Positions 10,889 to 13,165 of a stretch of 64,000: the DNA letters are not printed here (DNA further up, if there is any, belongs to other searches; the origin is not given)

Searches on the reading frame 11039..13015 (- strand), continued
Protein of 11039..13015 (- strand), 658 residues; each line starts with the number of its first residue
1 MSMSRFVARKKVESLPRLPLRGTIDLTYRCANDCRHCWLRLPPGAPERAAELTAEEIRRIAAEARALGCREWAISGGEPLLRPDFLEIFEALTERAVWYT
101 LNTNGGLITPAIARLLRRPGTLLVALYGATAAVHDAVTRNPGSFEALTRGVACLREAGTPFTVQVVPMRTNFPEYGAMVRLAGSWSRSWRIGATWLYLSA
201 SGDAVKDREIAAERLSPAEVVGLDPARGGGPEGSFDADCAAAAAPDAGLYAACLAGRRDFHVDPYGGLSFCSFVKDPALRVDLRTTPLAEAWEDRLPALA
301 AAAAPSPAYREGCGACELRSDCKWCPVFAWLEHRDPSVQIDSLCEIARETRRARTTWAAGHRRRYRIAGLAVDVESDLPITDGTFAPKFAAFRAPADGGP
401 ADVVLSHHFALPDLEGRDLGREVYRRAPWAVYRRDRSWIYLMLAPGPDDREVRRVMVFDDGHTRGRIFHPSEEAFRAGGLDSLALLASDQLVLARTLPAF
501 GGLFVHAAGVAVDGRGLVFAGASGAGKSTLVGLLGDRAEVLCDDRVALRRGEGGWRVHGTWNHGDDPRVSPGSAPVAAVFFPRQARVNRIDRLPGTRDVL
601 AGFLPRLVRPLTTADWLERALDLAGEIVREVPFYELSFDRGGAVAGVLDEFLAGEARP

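Call 59: search_protein_families(library=ncbifam, proteins=[L103:8045-8875:+, L103:9001-10020:+, L103:10075-11310:+, L103:11444-12271:+, L103:12346-12657:+, L103:12674-13192:+, L103:13189-14304:+, L103:14839-15705:+, L103:15807-16934:+], max_evalue=0.00001)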
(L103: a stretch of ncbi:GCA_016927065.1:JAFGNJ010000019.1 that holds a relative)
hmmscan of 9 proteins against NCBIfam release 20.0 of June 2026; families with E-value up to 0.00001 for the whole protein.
L103:8045-8875:+ (276 aa): 0 families

L103:9001-10020:+ (339 aa): 2 families
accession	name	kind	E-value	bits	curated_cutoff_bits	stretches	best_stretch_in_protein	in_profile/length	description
TIGR04249.1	SCM_chp_ScmC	equivalog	1.2e-09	38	125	1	186-283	121-226/292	SynChlorMet cassette protein ScmC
TIGR04355.1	HprK_rel_B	hypoth_equivalog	1.5e-06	27.6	200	1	189-251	142-206/351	HprK-related kinase B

L103:10075-11310:+ (411 aa): 51 families (the best 25 are shown)
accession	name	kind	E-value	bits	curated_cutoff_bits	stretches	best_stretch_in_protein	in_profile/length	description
TIGR04055.1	rSAM_NirJ2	equivalog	1.7e-31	110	500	1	33-348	6-313/326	putative heme d1 biosynthesis radical SAM protein NirJ2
TIGR04545.1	rSAM_ahbD_hemeb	equivalog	8.1e-30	104.4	500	1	31-224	4-189/339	heme b synthase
NF045574.1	sacti_mat_StsB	exception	1.7e-23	83.3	625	1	21-193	90-256/466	StsB family radical SAM/SPASM domain sactipeptide maturase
TIGR02668.1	moaA_archaeal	equivalog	2.2e-23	82.7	325.25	1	26-296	9-277/303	GTP 3',8-cyclase MoaA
TIGR04250.1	SCM_rSAM_ScmE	equivalog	2.5e-23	82.6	400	1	27-193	3-162/358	SynChlorMet cassette radical SAM/SPASM protein ScmE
TIGR04347.1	pseudo_SAM_Halo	equivalog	4.6e-23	82.1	525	1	32-167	43-173/390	TIGR04347 family pseudo-SAM/SPASM protein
TIGR04546.1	rSAM_ahbC_deAc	equivalog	6.6e-23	81.1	650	1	32-164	44-171/390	12,18-didecarboxysiroheme deacetylase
TIGR03962.1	mycofact_rSAM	equivalog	2e-22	79.9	265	1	29-363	14-336/339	mycofactocin radical SAM maturase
NF001199.0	PRK00164.2-1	equivalog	2.2e-22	79.6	231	1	27-311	12-295/308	GTP 3',8-cyclase MoaA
TIGR04251.1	SCM_rSAM_ScmF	equivalog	3.2e-22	79.4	400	1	27-196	4-172/353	SynChlorMet cassette radical SAM/SPASM protein ScmF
NF050035.1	rSAM_WgK_link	exception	3.2e-21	75.7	650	1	29-173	11-151/367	radical SAM/SPASM peptide maturase WgkB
TIGR02666.1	moaA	equivalog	3.5e-21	75.5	284.05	1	28-194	11-181/336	GTP 3',8-cyclase MoaA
TIGR02109.1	PQQ_syn_pqqE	equivalog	8e-20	71.1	381.35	1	28-189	8-165/358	pyrroloquinoline quinone biosynthesis protein PqqE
TIGR04054.1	rSAM_NirJ1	equivalog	3.5e-19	68.7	650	1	32-166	41-170/387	putative heme d1 biosynthesis radical SAM protein NirJ1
TIGR04051.1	rSAM_NirJ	equivalog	1.6e-18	66.8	515.45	1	32-170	7-140/354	heme d1 biosynthesis radical SAM protein NirJ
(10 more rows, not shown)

L103:11444-12271:+ (275 aa): 19 families
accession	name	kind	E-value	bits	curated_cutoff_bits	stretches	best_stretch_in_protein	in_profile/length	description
TIGR04317.1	W_rSAM_matur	equivalog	1.5e-21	76.9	380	1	1-153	20-169/349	tungsten cofactor oxidoreductase radical SAM maturase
TIGR04321.1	spiroSPASM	subfamily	5.1e-14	51.8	250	1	9-263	258-508/510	spiro-SPASM protein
TIGR04311.1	rSAM_Geo_metal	subfamily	3.8e-13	49.3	400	1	5-155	23-173/423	radical SAM/SPASM family putative metalloenzyme maturase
TIGR04545.1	rSAM_ahbD_hemeb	equivalog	5.3e-09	36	500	1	35-98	50-112/339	heme b synthase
TIGR04055.1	rSAM_NirJ2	equivalog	9.9e-09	35.2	500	1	23-95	38-108/326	putative heme d1 biosynthesis radical SAM protein NirJ2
TIGR02666.1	moaA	equivalog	1.2e-08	34.3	284.05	1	13-94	42-124/336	GTP 3',8-cyclase MoaA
TIGR04251.1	SCM_rSAM_ScmF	equivalog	5.9e-08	32.5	400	1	13-99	36-120/353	SynChlorMet cassette radical SAM/SPASM protein ScmF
TIGR02668.1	moaA_archaeal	equivalog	7.6e-08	31.7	325.25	1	13-100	39-124/303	GTP 3',8-cyclase MoaA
TIGR04347.1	pseudo_SAM_Halo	equivalog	3.2e-07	30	525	1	21-94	75-146/390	TIGR04347 family pseudo-SAM/SPASM protein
TIGR04051.1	rSAM_NirJ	equivalog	4.4e-07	29.2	515.45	1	19-95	37-111/354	heme d1 biosynthesis radical SAM protein NirJ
NF033640.1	N_Twi_rSAM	subfamily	7.5e-07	28.6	170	0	186-258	4-70/398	twitch domain-containing radical SAM protein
TIGR04054.1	rSAM_NirJ1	equivalog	7.8e-07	28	650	1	21-94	73-144/387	putative heme d1 biosynthesis radical SAM protein NirJ1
NF001199.0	PRK00164.2-1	equivalog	9.9e-07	28.2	231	1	12-100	40-126/308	GTP 3',8-cyclase MoaA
TIGR04546.1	rSAM_ahbC_deAc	equivalog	1.1e-06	27.7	650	1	20-95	75-148/390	12,18-didecarboxysiroheme deacetylase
TIGR04303.1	GeoRSP_rSAM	equivalog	2.3e-06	27.4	400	1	13-97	31-113/325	GeoRSP system radical SAM/SPASM protein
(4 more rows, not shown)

L103:12346-12657:+ (103 aa): 3 families
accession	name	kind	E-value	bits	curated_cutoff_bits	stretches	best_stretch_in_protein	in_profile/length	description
TIGR03859.1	PQQ_PqqD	equivalog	5e-09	35.9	46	1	41-97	25-80/81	pyrroloquinoline quinone biosynthesis peptide chaperone PqqD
NF033530.1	lasso_PqqD_Strm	exception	5.9e-07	29.6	70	1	40-96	21-77/78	lasso peptide biosynthesis PqqD family chaperone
TIGR04248.1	SCM_PqqD_rel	equivalog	4.4e-06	26.8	100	1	41-96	25-80/84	SynChlorMet cassette protein ScmD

L103:12674-13192:+ (172 aa): 3 families
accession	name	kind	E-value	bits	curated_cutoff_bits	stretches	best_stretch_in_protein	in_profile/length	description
TIGR02228.1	sigpep_I_arch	equivalog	2.1e-13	50.4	51.85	1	49-125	39-120/158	signal peptidase I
TIGR02227.1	sigpep_I_bact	equivalog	2.3e-06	27.6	47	1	47-98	26-80/162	signal peptidase I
TIGR02754.1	sod_Ni_protease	equivalog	3.6e-06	27.4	63.25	1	47-123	4-88/90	nickel-type superoxide dismutase maturation protease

L103:13189-14304:+ (371 aa): 49 families (the best 25 are shown)
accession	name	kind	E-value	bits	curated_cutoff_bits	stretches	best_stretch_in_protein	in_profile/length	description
TIGR04250.1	SCM_rSAM_ScmE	equivalog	6e-26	91.2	400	1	28-358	4-346/358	SynChlorMet cassette radical SAM/SPASM protein ScmE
TIGR04545.1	rSAM_ahbD_hemeb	equivalog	1.2e-25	90.7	500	1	32-195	5-165/339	heme b synthase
TIGR02668.1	moaA_archaeal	equivalog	2.2e-24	86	325.25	1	23-198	6-179/303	GTP 3',8-cyclase MoaA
TIGR04051.1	rSAM_NirJ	equivalog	8.3e-23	80.9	515.45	1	33-218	8-186/354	heme d1 biosynthesis radical SAM protein NirJ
NF001199.0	PRK00164.2-1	equivalog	2.1e-22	79.7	231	1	23-195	8-178/308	GTP 3',8-cyclase MoaA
TIGR04251.1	SCM_rSAM_ScmF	equivalog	2.7e-22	79.6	400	1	32-364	9-345/353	SynChlorMet cassette radical SAM/SPASM protein ScmF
TIGR04053.2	TIGR04053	equivalog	2.9e-21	76.1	395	1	32-196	13-177/366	TIGR04053 family radical SAM/SPASM domain-containing protein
TIGR04546.1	rSAM_ahbC_deAc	equivalog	1.3e-20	73.6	650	1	32-230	44-232/390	12,18-didecarboxysiroheme deacetylase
TIGR02666.1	moaA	equivalog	4.6e-20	71.9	284.05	1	24-211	7-198/336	GTP 3',8-cyclase MoaA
TIGR04347.1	pseudo_SAM_Halo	equivalog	5e-20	72.1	525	1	32-228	43-229/390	TIGR04347 family pseudo-SAM/SPASM protein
TIGR03962.1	mycofact_rSAM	equivalog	1.6e-19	70.3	265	1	21-363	6-336/339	mycofactocin radical SAM maturase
TIGR04055.1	rSAM_NirJ2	equivalog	2.1e-19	70.2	500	1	33-194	6-163/326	putative heme d1 biosynthesis radical SAM protein NirJ2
TIGR04340.1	rSAM_ACGX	hypoth_equivalog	2.6e-19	69.7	400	1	28-244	4-212/341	radical SAM/SPASM domain protein, ACGX system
NF045574.1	sacti_mat_StsB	exception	2.6e-18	66.1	625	1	30-194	99-258/466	StsB family radical SAM/SPASM domain sactipeptide maturase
TIGR04133.1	rSAM_w_lipo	hypoth_equivalog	3.7e-18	65.6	425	1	23-350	20-341/350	TIGR04133 family radical SAM/SPASM protein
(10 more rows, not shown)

L103:14839-15705:+ (288 aa): 1 family
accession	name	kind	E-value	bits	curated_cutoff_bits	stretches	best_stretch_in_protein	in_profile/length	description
TIGR04445.1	preny_LynF_TruF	subfamily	2e-32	112.8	140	1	6-283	4-281/282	LynF/TruF/PatF family peptide O-prenyltransferase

L103:15807-16934:+ (375 aa): 29 families (the best 25 are shown)
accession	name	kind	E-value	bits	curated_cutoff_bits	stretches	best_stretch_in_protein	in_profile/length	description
TIGR02032.1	GG-red-SF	subfamily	9.7e-39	133.8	158.8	1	9-315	1-297/297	geranylgeranyl reductase family protein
TIGR02023.1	BchP-ChlP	subfamily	7.4e-19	68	343.3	1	9-333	1-317/388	geranylgeranyl diphosphate reductase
NF049967.1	QhpG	equivalog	6.1e-16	58.4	240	1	11-363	1-332/423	flavin-dependent monooxygenase QhpG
NF041080.1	DGGGPL_reductase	equivalog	9.6e-16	57.7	580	1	8-328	1-324/447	digeranylgeranylglycerophospholipid reductase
NF008519.0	PRK11445.1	equivalog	2.1e-15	56.8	303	1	8-327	3-312/355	FAD-binding protein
NF045655.1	MkRedMenJ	equivalog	5.7e-15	55.1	700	1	6-316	2-316/406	menaquinone reductase MenJ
NF033113.0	halo_ClmS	equivalog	1.8e-13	49.8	900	1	102-316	103-322/570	chloramphenicol-biosynthetic FADH2-dependent halogenase CmlS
NF005599.0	PRK07333.1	equivalog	4e-11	42.1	549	1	6-166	10-183/414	ubiquinone biosynthesis hydroxylase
TIGR01988.1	Ubi-OHases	subfamily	7.3e-11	41.5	224.65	1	10-168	1-172/387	ubiquinone biosynthesis hydroxylase, UbiH/UbiF/VisC/COQ6 family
NF004832.0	PRK06184.1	subfamily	1.6e-08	33.8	476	0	7-167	5-177/506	hypothetical protein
NF005788.0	PRK07608.1-3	equivalog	1.8e-08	33.6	478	0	268-317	266-315/388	UbiH/UbiF family hydroxylase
NF041385.1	Dggglyphlred_Halo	equivalog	1.8e-08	33.3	700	0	146-358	137-360/405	digeranylgeranylglycerophospholipid reductase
NF038174.1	maturase_GoxB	equivalog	2.2e-08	33.6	400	0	10-170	2-164/358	glycine oxidase maturase GoxB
NF006593.0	PRK09126.1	equivalog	2.4e-08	33.2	420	0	7-174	3-181/393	5-demethoxyubiquinol-8 5-hydroxylase UbiM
NF041160.1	DGGPL_Thplmales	equivalog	3.5e-08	32.8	780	0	212-331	207-326/396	digeranylgeranylglycerophospholipid reductase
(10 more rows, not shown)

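Call 91: predict_structure(alignment_id=A7)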
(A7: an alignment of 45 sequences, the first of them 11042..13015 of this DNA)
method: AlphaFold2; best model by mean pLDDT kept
length: 658 residues; sequences in the alignment: 45
mean_pLDDT: 85.2   pTM: 0.81
mean pLDDT of the five models: 85.2, 84.9, 84.8, 83.0, 82.5
residues with pLDDT >= 90: 352; 70-90: 231; 50-70: 39; < 50: 36
segments of 3 or more residues with pLDDT < 50: 1-17, 229-244, 656-658
pLDDT, mean of each block of 10 residues (from residue 1): 29 44 92 74 91 97 91 89 94 89 93 91 95 93 97 96 93 96 93 69 80 91 68 37 59 74 93 82 95 87 81 84 84 84 91 91 92 93 90 84 91 76 86 88 75 88 90 90 69 89 94 95 89 91 92 91 75 96 95 93 90 82 95 96 92 66
secondary structure, 60 per line:
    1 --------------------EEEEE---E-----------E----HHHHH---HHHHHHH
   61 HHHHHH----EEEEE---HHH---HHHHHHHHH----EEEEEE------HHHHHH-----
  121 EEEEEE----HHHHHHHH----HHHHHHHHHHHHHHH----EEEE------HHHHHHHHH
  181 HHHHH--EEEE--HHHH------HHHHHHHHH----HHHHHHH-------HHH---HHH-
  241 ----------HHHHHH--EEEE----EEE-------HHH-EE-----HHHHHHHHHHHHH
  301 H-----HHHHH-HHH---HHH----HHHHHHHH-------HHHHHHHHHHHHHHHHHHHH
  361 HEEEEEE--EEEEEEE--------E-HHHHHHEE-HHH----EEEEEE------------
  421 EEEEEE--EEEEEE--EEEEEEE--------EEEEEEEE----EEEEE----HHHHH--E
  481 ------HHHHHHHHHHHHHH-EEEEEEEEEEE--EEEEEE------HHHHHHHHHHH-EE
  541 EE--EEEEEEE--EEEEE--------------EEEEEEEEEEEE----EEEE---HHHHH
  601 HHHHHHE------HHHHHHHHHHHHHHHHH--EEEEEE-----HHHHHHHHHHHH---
elements in order: E21-25 H46-50 H54-66 E71-75 H85-93 E98-103 H110-115 E121-126 H131-138 H143-157 E162-165 H172-185 E188-191 H194-197 H204-212 H217-223 H251-256 E259-262 E267-269 H288-301 H307-311 H326-333 H341-361 E362-367 E370-376 H387-392 E403-408 E421-426 E429-434 E437-443 E452-459 E464-468 H473-477 H487-500 E502-512 E515-520 H527-537 E539-542 E545-551 E554-558 E573-584 E589-592 H596-606 H614-630 E633-638 H644-655

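Call 93: fold_search(model_id=the predicted structure, library=pdb)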
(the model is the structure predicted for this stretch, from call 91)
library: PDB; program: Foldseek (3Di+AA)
matches with E <= 10: 1544; with E <= 0.001: 93
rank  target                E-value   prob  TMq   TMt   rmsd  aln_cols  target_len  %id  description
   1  6efn                  2.6e-11  1.00  0.30  0.50   9.1       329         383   18  Structure of a RiPP maturase, SkfB (released 2018-10-24)
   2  6c8v                  4.1e-10  1.00  0.31  0.60   8.1       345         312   21  X-ray structure of PqqE from Methylobacterium extorquens (released 2018-02-14)
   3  7vob                  5.7e-10  1.00  0.28  0.52   6.4       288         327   22  The crystal structure of a Radical SAM Enzyme BlsE involved in the Biosynthesis of Blasticidin S (released 2022-05-04)
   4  5v1s_B                1.0e-09  1.00  0.36  0.53   5.8       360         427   15  Crystal structure of Streptococcus suis SuiB bound to S-adenosylmethionine (released 2017-08-30)
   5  5v1q_B                1.2e-09  1.00  0.38  0.54   4.7       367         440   15  Crystal structure of Streptococcus suis SuiB (released 2017-08-30)
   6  5v1s_A                1.7e-09  1.00  0.38  0.56   5.2       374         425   16  Crystal structure of Streptococcus suis SuiB bound to S-adenosylmethionine (released 2017-08-30)
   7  5v1t_A                3.2e-09  1.00  0.38  0.55   4.9       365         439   15  Crystal structure of Streptococcus suis SuiB bound to precursor peptide SuiA (released 2017-08-30)
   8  5v1q_A                4.8e-09  1.00  0.35  0.52   5.7       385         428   15  Crystal structure of Streptococcus suis SuiB (released 2017-08-30)
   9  4k38_A                9.4e-09  1.00  0.37  0.62   8.0       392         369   15  Native anSMEcpe with bound AdoMet and Kp18Cys peptide (released 2013-05-08)
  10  2fb2_B                1.2e-08  1.00  0.31  0.58   7.3       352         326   16  Structure of the MoaA Arg17/266/268/Ala triple mutant (released 2006-05-09)
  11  4k39_B                1.4e-08  1.00  0.37  0.62   6.3       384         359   15  Native anSMEcpe with bound AdoMet and Cp18Cys peptide (released 2013-05-08)
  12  4k37_A                2.6e-08  1.00  0.34  0.57   8.1       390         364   15  Native anSMEcpe with bound AdoMet (released 2013-05-08)
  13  2fb2_A                3.2e-08  1.00  0.30  0.57   6.6       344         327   16  Structure of the MoaA Arg17/266/268/Ala triple mutant (released 2006-05-09)
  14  4k36_A                3.4e-08  1.00  0.36  0.58   8.4       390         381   15  His6 tagged anSMEcpe with bound AdoMet (released 2013-05-08)
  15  9dfn                  3.6e-08  1.00  0.27  0.58   3.0       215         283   18  X-ray crystal structure of the second viperin-like enzyme from Trichoderma virens with bound CTP and SAM (released 2025-02-19)
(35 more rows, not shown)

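Call 95: search_protein_families(library=pfam, proteins=[L006:11735-12382:-, L006:12394-13683:-, L006:14052-16499:-, L006:16623-17954:-], max_evalue=0.001)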
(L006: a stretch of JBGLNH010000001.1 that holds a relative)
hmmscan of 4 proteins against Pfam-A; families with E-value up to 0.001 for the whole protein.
L006:11735-12382:- (215 aa): 1 family
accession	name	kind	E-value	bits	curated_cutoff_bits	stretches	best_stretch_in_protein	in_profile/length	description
PF01177.27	Asp_Glu_race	-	1.8e-40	139.4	31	1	7-215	1-202/211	Asp/Glu/Hydantoin racemase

L006:12394-13683:- (429 aa): 0 families

L006:14052-16499:- (815 aa): 8 families
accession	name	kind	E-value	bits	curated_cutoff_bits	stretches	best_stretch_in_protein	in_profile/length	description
PF05362.19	Lon_C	-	3.2e-86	288.6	21.1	1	575-777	2-204/205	Lon protease (S16) C-terminal proteolytic domain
PF02190.22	LON_substr_bdg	-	9.5e-41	140.3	28.7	1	16-206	2-199/200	ATP-dependent protease La (LON) substrate-binding domain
PF22667.2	Lon_lid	-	1e-23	83.2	27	1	518-569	2-53/57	Lon protease AAA+ ATPase lid domain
PF00004.35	AAA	-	1.7e-22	80.7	21.2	1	358-493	3-126/131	ATPase family associated with various cellular activities (AAA)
PF13541.12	ChlI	-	8.6e-10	39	27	1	623-745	6-121/121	Subunit ChlI of Mg-chelatase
PF07728.20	AAA_5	-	3.9e-07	30.6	22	1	358-490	4-139/139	AAA domain (dynein-related subfamily)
PF13191.12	AAA_16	-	0.00017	22.6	32.6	0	350-380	21-51/167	AAA ATPase domain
PF08298.17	AAA_PrkA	-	0.00036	20.1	25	1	326-375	58-107/358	PrkA AAA domain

L006:16623-17954:- (443 aa): 3 families
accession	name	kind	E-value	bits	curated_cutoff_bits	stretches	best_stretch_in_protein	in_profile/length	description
PF05697.18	Trigger_N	-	7e-30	104.6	22.2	1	27-166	4-143/144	Bacterial trigger factor protein (TF)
PF05698.19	Trigger_C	-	1.7e-22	80.6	22.7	1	285-437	2-161/162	Bacterial trigger factor protein (TF) C-terminus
PF13624.11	SurA_N_3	-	3.4e-07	30.7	27.2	1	327-422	48-147/162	SurA-like N-terminal domain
